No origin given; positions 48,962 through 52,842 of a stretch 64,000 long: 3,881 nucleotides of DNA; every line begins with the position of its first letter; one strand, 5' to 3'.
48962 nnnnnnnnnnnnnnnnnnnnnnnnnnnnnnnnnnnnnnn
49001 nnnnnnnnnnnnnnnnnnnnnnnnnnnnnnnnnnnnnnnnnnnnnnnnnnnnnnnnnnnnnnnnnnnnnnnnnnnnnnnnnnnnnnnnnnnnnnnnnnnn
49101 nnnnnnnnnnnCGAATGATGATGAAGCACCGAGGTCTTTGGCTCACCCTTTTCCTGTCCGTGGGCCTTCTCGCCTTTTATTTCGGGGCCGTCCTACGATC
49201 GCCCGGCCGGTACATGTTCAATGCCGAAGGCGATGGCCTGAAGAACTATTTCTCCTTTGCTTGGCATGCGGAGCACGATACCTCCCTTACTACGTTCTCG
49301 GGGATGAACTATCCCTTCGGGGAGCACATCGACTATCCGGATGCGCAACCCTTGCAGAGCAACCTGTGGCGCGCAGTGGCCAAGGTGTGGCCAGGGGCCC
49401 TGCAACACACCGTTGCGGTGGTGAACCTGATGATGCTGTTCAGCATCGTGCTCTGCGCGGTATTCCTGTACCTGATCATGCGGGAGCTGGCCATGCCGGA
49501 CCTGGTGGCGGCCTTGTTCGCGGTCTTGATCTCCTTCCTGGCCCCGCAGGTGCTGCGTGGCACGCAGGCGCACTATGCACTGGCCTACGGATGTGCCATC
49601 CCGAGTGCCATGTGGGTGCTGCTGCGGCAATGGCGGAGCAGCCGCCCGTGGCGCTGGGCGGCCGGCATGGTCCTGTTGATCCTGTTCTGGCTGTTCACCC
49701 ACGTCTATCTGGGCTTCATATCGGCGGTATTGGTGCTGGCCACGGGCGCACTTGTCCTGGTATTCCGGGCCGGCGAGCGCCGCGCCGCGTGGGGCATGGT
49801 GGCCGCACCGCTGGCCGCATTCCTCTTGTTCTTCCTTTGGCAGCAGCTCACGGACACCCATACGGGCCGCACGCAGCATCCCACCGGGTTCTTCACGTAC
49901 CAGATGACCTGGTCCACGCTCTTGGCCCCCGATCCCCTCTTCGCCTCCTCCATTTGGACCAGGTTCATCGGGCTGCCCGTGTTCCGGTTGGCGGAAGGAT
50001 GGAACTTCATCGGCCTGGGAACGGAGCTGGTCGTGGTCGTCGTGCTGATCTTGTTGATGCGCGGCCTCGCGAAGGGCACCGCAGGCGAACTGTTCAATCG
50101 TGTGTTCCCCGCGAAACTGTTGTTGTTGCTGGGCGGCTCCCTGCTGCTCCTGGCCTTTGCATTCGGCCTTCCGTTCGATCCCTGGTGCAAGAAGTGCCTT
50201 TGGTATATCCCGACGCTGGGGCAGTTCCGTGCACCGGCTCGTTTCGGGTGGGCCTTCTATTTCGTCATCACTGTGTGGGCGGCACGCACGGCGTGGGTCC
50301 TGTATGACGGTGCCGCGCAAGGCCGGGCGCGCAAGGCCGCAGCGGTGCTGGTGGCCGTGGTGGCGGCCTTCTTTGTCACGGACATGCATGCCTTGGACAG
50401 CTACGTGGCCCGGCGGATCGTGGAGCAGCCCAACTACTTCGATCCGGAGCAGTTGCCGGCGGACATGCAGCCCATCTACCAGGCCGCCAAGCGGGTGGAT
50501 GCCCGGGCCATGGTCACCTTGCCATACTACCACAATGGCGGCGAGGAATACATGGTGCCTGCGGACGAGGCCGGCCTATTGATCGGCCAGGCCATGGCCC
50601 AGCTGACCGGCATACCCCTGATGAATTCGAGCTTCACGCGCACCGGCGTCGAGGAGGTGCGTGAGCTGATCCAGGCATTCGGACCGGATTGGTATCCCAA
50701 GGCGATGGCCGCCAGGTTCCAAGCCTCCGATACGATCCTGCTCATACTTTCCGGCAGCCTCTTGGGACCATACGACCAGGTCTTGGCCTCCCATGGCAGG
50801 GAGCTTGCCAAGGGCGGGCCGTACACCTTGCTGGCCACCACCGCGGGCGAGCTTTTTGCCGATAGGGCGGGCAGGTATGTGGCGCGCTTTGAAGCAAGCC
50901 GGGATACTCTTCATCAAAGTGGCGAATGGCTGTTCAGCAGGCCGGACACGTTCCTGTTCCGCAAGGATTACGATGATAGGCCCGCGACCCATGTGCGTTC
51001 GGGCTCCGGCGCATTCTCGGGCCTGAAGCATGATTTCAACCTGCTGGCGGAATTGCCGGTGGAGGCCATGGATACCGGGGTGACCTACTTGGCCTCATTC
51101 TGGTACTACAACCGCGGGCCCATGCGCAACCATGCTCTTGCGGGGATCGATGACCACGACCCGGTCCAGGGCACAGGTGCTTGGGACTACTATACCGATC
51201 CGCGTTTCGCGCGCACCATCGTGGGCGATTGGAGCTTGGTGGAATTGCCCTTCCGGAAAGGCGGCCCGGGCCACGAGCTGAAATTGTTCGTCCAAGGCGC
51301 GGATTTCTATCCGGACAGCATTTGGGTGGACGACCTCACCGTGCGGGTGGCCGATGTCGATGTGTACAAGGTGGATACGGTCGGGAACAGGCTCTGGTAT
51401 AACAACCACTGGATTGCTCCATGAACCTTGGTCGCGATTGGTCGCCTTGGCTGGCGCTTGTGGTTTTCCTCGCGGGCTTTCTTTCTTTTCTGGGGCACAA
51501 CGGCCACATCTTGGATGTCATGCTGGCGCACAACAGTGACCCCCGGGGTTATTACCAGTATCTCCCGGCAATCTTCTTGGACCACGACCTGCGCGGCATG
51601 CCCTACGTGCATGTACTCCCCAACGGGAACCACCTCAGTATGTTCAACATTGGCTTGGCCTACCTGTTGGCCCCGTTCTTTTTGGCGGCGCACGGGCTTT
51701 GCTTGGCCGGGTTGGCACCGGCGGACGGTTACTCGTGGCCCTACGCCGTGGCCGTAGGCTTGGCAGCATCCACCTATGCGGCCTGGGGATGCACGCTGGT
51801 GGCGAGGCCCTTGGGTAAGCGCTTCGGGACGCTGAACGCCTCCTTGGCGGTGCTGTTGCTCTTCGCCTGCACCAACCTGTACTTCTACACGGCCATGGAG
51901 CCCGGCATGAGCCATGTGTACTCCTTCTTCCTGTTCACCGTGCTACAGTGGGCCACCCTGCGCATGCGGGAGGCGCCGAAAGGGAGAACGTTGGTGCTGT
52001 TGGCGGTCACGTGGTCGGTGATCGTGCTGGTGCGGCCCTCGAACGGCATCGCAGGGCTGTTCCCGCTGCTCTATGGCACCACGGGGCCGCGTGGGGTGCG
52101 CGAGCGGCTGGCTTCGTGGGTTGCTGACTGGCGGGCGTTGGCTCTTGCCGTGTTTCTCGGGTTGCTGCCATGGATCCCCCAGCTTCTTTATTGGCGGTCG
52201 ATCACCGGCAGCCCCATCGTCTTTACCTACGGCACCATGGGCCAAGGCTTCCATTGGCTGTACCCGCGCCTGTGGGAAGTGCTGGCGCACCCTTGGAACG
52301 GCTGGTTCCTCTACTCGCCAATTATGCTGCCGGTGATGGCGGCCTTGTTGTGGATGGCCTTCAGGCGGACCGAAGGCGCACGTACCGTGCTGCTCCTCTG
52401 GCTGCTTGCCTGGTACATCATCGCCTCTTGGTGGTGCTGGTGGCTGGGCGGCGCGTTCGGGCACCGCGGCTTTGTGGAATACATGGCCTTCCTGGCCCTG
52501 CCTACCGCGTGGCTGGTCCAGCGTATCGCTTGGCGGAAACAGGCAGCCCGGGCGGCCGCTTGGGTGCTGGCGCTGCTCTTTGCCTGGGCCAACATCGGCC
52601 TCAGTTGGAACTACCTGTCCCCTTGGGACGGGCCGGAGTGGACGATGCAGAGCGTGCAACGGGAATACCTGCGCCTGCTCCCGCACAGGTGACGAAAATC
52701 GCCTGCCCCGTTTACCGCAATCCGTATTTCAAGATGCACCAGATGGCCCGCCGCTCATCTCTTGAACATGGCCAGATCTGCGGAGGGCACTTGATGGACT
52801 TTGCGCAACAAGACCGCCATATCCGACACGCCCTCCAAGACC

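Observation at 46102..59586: Cluster of five GT-C-like polytopic membrane proteins plus a GT2 fusion, a candidate periplasmic glycosylation system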

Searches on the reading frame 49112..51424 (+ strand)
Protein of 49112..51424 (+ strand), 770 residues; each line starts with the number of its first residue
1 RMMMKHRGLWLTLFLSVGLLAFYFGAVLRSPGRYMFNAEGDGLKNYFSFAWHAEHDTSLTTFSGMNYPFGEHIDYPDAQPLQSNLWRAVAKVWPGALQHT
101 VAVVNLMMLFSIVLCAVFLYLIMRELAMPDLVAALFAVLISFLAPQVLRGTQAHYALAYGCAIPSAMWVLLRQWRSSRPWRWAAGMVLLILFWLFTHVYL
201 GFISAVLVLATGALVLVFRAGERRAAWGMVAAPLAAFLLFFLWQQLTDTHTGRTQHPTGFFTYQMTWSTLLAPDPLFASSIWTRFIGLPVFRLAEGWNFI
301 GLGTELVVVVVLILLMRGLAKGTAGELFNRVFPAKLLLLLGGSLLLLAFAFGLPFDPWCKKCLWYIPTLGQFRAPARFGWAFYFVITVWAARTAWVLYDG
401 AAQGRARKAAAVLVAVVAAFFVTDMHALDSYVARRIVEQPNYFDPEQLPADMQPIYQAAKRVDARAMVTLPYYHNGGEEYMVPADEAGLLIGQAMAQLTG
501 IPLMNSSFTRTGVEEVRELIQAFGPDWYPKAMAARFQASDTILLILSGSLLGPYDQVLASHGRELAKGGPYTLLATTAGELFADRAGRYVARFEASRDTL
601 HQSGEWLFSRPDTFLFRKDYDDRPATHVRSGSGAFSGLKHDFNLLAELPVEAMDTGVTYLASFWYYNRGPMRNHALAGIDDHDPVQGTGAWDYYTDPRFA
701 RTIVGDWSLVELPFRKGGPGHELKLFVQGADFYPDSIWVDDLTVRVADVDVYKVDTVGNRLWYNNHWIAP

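Call 4: search_protein_families(library=pfam, proteins=[window:49112-51424:+], max_evalue=0.1)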
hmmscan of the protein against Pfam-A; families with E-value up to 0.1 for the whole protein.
window:49112-51424:+ (770 aa): 0 families

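Call 5: search_protein_families(library=ncbifam, proteins=[window:49112-51424:+], max_evalue=0.1)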
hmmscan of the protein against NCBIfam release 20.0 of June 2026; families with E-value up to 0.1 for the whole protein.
window:49112-51424:+ (770 aa): 0 families

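Call 8: search_solved_structures(query=window:49112-51424:+, max_evalue=10)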
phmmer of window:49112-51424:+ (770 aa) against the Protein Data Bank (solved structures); distinct sequences matched with E-value up to 10: 1.
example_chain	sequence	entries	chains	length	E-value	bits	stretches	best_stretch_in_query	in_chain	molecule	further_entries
9kpl_A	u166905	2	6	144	1.1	10.6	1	165-194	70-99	C-type lectin domain-containing protein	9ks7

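Call 19: find_homologous_proteins(query=window:49112-51424:+, max_evalue=0.001)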
Query window:49112-51424:+ (770 aa): 50 proteins with E <= 0.001 among 8000 candidates.
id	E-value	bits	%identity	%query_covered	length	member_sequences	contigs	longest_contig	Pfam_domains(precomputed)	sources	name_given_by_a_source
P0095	0.0e+0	1766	99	100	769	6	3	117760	PF19830.5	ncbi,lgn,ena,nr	ncbi:MAG TPA: hypothetical protein PKD45_05370 [Flavobacteriales bacterium]|nr:hypothetical protein 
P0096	0.0e+0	1247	69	100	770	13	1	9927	PF19830.5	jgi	-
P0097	0.0e+0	1224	69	100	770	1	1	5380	PF19830.5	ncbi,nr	ncbi:MAG: hypothetical protein JST38_04915 [Bacteroidetes bacterium]|nr:hypothetical protein [Bacter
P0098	0.0e+0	1222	68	100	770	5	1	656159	PF19830.5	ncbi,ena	-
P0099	0.0e+0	1202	66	100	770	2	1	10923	PF19830.5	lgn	-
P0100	0.0e+0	1189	66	100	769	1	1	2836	PF19830.5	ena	-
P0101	0.0e+0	1171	65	100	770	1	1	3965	PF19830.5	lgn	-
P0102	0.0e+0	1144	65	100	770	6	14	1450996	PF19830.5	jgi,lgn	jgi:hypothetical protein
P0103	0.0e+0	1110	64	97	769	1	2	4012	PF19830.5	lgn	-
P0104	9.8e-261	886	68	73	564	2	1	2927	PF19830.5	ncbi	ncbi:MAG: hypothetical protein ABIY71_07785, partial [Flavobacteriales bacterium]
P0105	5.1e-259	880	53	97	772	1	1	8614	PF19830.5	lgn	-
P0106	3.5e-196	672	44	100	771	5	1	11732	PF19830.5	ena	-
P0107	2.5e-192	659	45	99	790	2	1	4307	PF19830.5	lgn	-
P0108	4.4e-188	645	41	100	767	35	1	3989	PF19830.5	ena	-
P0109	1.3e-180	621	42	96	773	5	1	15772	PF19830.5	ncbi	-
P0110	4.0e-179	616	43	99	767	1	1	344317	PF19830.5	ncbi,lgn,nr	ncbi:MAG: hypothetical protein H6594_00045 [Flavobacteriales bacterium]|nr:hypothetical protein [Fla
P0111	1.1e-163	565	41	96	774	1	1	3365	PF19830.5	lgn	-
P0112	3.5e-163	563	40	98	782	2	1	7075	PF19830.5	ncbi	ncbi:MAG: hypothetical protein ABIQ75_08130 [Flavobacteriales bacterium]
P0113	2.5e-159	550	37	99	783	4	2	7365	PF19830.5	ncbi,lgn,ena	-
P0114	8.7e-158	545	39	99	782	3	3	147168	PF19830.5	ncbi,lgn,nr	ncbi:MAG: hypothetical protein KA175_00780 [Flavobacteriales bacterium]|nr:hypothetical protein [Fla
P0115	3.1e-156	540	39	96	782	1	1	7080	PF19830.5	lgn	-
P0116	2.8e-155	537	39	97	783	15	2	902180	PF19830.5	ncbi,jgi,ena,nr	ncbi:MAG: hypothetical protein IPL77_00840 [Flavobacteriales bacterium]|jgi:hypothetical protein|nr:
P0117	5.0e-153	529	37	97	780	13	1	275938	PF19830.5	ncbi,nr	ncbi:MAG: hypothetical protein IPI55_07825 [Flavobacteriales bacterium]|nr:hypothetical protein [Fla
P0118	2.5e-144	501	37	97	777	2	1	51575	PF19830.5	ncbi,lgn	ncbi:MAG: hypothetical protein WAU70_01630 [Flavobacteriales bacterium]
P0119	6.2e-142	493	37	98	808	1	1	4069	PF19830.5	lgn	-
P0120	3.8e-128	447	35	97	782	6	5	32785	PF19830.5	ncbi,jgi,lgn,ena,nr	ncbi:MAG TPA: hypothetical protein PKJ19_03765 [Flavobacteriales bacterium]|nr:hypothetical protein 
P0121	7.6e-127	443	34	95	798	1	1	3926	PF19830.5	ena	-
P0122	1.6e-125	438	33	98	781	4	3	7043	PF19830.5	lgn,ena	-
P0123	2.6e-107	378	28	96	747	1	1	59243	PF19830.5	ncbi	-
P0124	1.9e-89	319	26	98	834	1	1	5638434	PF19830.5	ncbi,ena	-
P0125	4.7e-87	311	31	95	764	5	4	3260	PF19830.5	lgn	-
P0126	3.2e-76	275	27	98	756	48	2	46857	PF19830.5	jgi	jgi:hypothetical protein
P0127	2.1e-65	240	30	98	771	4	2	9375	PF19830.5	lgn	-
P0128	7.2e-65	238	30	98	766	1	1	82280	PF19830.5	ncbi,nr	ncbi:MAG TPA: hypothetical protein PKY96_00360 [Flavobacteriales bacterium]|nr:hypothetical protein 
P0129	2.2e-63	233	28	97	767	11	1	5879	PF19830.5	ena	-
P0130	1.5e-59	220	30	98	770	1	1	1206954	PF19830.5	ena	-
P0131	4.1e-59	219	27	99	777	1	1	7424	PF19830.5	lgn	-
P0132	5.6e-59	218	26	97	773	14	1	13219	PF19830.5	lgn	-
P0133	1.7e-56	210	27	100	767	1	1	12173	PF19830.5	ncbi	ncbi:MAG: hypothetical protein AAFQ68_01715 [Bacteroidota bacterium]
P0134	2.2e-55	207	29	98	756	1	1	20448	PF19830.5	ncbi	ncbi:MAG: hypothetical protein NVS3B25_16600 [Hymenobacter sp.]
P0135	2.4e-54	203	29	74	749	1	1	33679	PF19830.5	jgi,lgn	jgi:hypothetical protein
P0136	1.1e-50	191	30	71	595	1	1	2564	PF19830.5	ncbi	ncbi:MAG: hypothetical protein AAFP02_04060, partial [Bacteroidota bacterium]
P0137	1.1e-50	191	26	96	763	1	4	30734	PF19830.5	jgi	jgi:hypothetical protein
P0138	4.0e-49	186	25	97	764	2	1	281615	PF19830.5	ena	-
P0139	1.6e-46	177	26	96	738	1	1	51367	PF19830.5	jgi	jgi:hypothetical protein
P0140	3.0e-45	173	30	65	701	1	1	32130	PF19830.5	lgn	-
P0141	7.8e-31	125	26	76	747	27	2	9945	PF19830.5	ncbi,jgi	ncbi:MAG: hypothetical protein ACJAX1_001503 [Neolewinella sp.]|jgi:hypothetical protein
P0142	4.5e-27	113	25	76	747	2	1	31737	PF19830.5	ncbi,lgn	-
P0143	2.6e-21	94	25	36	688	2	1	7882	PF19830.5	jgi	-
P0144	9.3e-17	79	33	19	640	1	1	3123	PF19830.5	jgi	jgi:hypothetical protein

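Call 22: search_solved_structures(query=A2, max_evalue=10, show_alignments=2)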
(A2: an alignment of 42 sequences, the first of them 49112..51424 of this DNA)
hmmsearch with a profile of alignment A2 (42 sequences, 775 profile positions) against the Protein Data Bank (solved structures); distinct sequences matched with E-value up to 10: 8.
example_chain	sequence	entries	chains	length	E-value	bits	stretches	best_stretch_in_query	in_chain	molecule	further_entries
6h8k_6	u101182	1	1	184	0.091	14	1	183-253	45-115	NADH-ubiquinone oxidoreductase chain 6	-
4wz7_6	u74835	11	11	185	0.15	13.2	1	184-253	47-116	NADH-ubiquinone oxidoreductase chain 6 | ND6 SUBUNIT (NU6M) | Subunit NU6M of NADH:Ubiquinone Oxidoreductase (Complex I)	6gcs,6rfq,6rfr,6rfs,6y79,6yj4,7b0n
7rag_B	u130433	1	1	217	0.24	12.6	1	617-735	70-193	Germination-specific N-acetylmuramoyl-L-alanine amidase, Autolysin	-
7p64_J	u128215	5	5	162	1.1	10.4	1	186-247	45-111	NADH-quinone oxidoreductase subunit J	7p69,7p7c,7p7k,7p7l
7p61_J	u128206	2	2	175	1.1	10.4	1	186-247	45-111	NADH-quinone oxidoreductase subunit J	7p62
3rko_J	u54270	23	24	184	1.3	10.1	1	187-247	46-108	NADH-QUINONE OXIDOREDUCTASE SUBUNIT J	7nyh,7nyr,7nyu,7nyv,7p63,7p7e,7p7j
8h87_A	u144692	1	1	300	2.2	9.4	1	127-196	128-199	HcKCR2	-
9iho_g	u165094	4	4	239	2.4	9.3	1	287-319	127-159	NESM (ESSS) subunit of mitochondrial NADH:ubiquinone oxidoreductase (Complex I)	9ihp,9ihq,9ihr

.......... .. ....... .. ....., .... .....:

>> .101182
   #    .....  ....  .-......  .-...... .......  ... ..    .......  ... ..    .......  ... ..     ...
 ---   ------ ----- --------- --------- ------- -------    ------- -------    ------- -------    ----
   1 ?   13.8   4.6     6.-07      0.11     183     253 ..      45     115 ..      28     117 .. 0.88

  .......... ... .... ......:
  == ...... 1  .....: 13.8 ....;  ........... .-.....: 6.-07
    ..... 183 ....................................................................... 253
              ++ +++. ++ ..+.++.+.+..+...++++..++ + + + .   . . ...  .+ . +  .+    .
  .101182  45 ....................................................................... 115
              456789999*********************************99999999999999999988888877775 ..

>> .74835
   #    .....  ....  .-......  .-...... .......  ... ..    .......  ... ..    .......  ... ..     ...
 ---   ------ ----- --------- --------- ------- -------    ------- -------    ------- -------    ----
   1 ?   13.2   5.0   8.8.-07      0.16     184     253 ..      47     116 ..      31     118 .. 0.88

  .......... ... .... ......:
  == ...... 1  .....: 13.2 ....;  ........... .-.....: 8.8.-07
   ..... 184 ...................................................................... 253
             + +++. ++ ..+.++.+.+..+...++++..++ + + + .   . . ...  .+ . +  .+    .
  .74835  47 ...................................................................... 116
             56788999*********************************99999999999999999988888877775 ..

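Call 36: predict_structure(alignment_id=A2)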
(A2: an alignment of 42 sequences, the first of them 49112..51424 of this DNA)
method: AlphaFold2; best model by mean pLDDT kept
length: 770 residues; sequences in the alignment: 42
mean_pLDDT: 93.9   pTM: 0.91
mean pLDDT of the five models: 93.9, 93.5, 93.4, 92.5, 92.4
residues with pLDDT >= 90: 659; 70-90: 106; 50-70: 2; < 50: 3
segments of 3 or more residues with pLDDT < 50: 1-3
pLDDT, mean of each block of 10 residues (from residue 1): 69 98 96 91 94 95 95 92 96 94 96 98 96 98 94 89 98 95 98 96 98 97 96 98 94 88 92 91 83 85 98 96 95 96 98 93 89 94 98 97 94 98 97 91 95 98 98 90 94 97 92 93 94 97 98 95 97 98 94 94 93 91 94 95 95 91 94 93 87 91 95 92 95 92 95 90 91
secondary structure, 60 per line:
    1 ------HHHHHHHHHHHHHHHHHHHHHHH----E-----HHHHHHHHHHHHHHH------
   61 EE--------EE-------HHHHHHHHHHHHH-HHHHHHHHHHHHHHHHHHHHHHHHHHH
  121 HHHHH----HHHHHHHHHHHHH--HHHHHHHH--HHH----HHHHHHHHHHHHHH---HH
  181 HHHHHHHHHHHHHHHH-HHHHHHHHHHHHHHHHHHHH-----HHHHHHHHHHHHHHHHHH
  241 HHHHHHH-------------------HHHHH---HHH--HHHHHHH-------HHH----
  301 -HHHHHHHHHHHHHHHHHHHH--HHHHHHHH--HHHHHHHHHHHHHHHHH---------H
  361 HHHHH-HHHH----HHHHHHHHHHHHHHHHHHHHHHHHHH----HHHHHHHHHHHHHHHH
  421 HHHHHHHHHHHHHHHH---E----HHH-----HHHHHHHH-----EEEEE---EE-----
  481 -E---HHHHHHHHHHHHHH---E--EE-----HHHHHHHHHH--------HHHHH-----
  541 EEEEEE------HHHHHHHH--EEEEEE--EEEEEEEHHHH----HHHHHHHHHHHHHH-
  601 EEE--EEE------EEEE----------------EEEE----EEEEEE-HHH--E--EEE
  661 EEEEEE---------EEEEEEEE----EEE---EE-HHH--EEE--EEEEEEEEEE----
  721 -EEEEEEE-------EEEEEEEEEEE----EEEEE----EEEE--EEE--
elements in order (helices of 4 or more, strands of 3 or more residues): H7-29 H40-54 H80-92 H94-125 H130-142 H145-152 H162-175 H179-196 H198-217 H223-247 H267-271 H280-286 H302-321 H324-331 H334-350 H360-365 H367-370 H375-400 H405-436 H453-460 E466-470 H486-499 H513-522 H531-535 E541-546 H553-560 E563-568 E571-577 H578-581 H586-599 E601-603 E606-608 E615-618 E635-638 E643-648 E658-666 E676-683 E688-690 E702-704 E707-716 E722-728 E736-746 E751-755 E760-763 E766-768
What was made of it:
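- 49115..51424 (+): C (769 aa): a GT-C transferase of the DUF6311 family, made of a TM domain, a periplasmic alpha/beta domain and a CBM22-like beta-sandwich. The loop-1 Asp (EGDGL) is at 49232-49234. AF2 pLDDT 93.9 (call 36).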

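Call 96: search_protein_families(library=pfam, alignment_id=A2, max_evalue=0.01)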
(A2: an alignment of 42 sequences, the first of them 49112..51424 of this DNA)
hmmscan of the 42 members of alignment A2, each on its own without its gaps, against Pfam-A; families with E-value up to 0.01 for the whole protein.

A. member 1, window:49112-51424:+ (770 aa): 0 families

B. families by the number of members that match (of 42 scanned): 2 families
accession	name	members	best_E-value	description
PF02018.23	CBM_4_9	3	0.00085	Carbohydrate binding domain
PF00499.25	Oxidored_q3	1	0.002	NADH-ubiquinone/plastoquinone oxidoreductase chain 6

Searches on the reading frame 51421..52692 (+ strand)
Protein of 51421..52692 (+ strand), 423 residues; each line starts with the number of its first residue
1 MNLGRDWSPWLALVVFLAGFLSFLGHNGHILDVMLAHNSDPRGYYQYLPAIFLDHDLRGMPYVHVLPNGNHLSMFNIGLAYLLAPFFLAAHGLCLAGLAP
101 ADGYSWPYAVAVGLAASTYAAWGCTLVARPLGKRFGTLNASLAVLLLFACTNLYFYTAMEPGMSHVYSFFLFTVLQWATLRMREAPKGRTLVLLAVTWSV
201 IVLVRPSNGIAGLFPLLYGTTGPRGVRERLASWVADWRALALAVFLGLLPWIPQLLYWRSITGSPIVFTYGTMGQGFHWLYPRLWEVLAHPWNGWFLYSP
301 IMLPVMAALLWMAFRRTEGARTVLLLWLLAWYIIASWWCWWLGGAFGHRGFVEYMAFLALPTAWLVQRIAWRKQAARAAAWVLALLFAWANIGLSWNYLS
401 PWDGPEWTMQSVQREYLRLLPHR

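Call 4: search_protein_families(library=pfam, proteins=[window:51421-52692:+], max_evalue=0.1)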
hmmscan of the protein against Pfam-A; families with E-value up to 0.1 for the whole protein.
window:51421-52692:+ (423 aa): 0 families

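Call 5: search_protein_families(library=ncbifam, proteins=[window:51421-52692:+], max_evalue=0.1)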
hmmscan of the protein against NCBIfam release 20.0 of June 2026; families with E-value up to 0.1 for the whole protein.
window:51421-52692:+ (423 aa): 1 family
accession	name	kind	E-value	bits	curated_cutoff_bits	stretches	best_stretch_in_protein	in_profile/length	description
NF047440.1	LA3751_2_3_fam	subfamily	4e-07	29.2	200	1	121-398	109-385/460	LA_3751/LA_3752 family putative glycosyltransferase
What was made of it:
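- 51421..52692 (+): D423: a short GT-C-like transferase with no C-terminal beta-sandwich. The loop-1 Asp40 (NSDPR) is at 51538-51540. Weak NF047440 hit (call 5).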

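Call 38: search_solved_structures(query=A4, max_evalue=10, show_alignments=2)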
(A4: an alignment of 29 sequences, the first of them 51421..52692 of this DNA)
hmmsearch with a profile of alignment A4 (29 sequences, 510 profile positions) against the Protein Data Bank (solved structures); distinct sequences matched with E-value up to 10: 0.

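Call 40: search_protein_families(library=pfam, alignment_id=A4, max_evalue=0.01)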
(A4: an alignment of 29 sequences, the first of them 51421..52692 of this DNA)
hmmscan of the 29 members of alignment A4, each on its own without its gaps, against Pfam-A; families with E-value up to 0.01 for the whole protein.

A. member 1, window:51421-52692:+ (423 aa): 0 families

B. families by the number of members that match (of 29 scanned): 4 families
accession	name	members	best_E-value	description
PF13231.12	PMT_2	3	3.3e-05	Dolichyl-phosphate-mannose-protein mannosyltransferase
PF25490.1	DUF7910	1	9.4e-12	Domain of unknown function (DUF7910)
PF06229.18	FRG1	1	4e-11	FRG1-like domain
PF06268.19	Fascin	1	6.3e-07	Fascin domain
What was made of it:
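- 51421..52692 (+): 3 of 29 family members give weak PMT_2 hits (call 40).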
